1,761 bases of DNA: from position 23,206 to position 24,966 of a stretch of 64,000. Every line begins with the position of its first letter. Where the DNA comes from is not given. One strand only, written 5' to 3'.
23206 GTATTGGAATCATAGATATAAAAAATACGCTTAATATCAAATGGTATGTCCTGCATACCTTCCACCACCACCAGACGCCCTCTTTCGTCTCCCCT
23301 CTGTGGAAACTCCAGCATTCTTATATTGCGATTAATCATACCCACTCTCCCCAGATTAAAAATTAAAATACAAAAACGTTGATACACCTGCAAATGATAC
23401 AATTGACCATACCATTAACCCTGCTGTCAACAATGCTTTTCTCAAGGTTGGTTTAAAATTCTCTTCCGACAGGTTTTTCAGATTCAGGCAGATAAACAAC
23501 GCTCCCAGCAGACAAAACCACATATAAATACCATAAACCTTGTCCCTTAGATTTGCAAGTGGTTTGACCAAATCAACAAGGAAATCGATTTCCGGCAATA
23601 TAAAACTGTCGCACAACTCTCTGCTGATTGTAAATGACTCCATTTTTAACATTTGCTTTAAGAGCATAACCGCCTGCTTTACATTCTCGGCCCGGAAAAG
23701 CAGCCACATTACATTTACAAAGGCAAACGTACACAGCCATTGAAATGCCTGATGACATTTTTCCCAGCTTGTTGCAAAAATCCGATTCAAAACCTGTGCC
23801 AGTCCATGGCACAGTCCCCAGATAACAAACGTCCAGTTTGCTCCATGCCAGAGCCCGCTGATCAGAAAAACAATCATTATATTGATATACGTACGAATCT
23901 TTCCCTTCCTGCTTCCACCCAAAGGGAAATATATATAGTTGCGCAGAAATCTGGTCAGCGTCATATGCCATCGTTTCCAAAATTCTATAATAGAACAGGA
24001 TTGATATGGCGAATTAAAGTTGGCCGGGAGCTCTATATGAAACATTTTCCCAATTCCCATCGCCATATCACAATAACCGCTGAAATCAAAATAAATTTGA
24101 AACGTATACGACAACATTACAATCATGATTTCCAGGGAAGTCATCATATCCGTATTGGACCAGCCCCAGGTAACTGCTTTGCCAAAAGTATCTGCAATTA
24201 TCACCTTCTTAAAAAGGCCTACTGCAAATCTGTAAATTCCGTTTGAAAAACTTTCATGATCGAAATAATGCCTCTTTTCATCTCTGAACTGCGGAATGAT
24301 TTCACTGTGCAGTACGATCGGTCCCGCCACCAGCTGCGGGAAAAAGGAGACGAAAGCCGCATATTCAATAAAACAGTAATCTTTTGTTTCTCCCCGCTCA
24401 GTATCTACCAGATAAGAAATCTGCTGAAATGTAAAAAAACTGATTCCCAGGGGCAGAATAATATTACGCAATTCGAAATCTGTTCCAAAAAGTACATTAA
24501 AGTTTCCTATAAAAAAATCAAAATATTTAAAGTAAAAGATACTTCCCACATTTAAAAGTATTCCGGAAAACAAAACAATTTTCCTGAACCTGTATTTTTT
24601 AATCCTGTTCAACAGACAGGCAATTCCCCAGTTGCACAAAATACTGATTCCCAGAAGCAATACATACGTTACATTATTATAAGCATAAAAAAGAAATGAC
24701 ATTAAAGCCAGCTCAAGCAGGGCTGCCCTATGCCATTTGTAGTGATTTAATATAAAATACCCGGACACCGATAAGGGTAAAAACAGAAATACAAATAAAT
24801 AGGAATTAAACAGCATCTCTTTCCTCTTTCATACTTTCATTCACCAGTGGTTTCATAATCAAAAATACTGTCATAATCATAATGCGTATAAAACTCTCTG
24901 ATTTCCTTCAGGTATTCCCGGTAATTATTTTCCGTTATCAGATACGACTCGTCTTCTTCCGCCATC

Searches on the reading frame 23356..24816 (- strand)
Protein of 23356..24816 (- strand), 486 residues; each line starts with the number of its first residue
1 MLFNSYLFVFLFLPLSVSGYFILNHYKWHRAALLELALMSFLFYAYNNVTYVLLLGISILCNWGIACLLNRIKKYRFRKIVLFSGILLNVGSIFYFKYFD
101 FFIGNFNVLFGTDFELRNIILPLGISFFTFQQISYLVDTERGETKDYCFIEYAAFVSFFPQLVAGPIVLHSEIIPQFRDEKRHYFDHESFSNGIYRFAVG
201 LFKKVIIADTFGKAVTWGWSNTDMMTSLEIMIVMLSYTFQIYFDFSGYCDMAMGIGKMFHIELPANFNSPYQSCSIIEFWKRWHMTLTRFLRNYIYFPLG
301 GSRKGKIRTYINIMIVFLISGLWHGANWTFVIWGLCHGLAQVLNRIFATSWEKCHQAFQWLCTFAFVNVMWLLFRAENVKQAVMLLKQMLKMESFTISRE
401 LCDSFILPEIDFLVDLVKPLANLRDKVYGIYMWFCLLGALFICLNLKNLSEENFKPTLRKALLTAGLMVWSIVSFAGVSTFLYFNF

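Call 61: search_protein_families(library=pfam, proteins=[window:23356-24816:-], max_evalue=0.01)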
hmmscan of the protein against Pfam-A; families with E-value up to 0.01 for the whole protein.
window:23356-24816:- (486 aa): 2 families
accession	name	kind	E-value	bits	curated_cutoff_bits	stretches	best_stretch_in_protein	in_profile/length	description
PF03062.24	MBOAT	-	4.3e-33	115.4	27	1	140-374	72-328/337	MBOAT, membrane-bound O-acyltransferase family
PF13813.11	MBOAT_2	-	5.9e-11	42.9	25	1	264-326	2-66/85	Membrane bound O-acyl transferase family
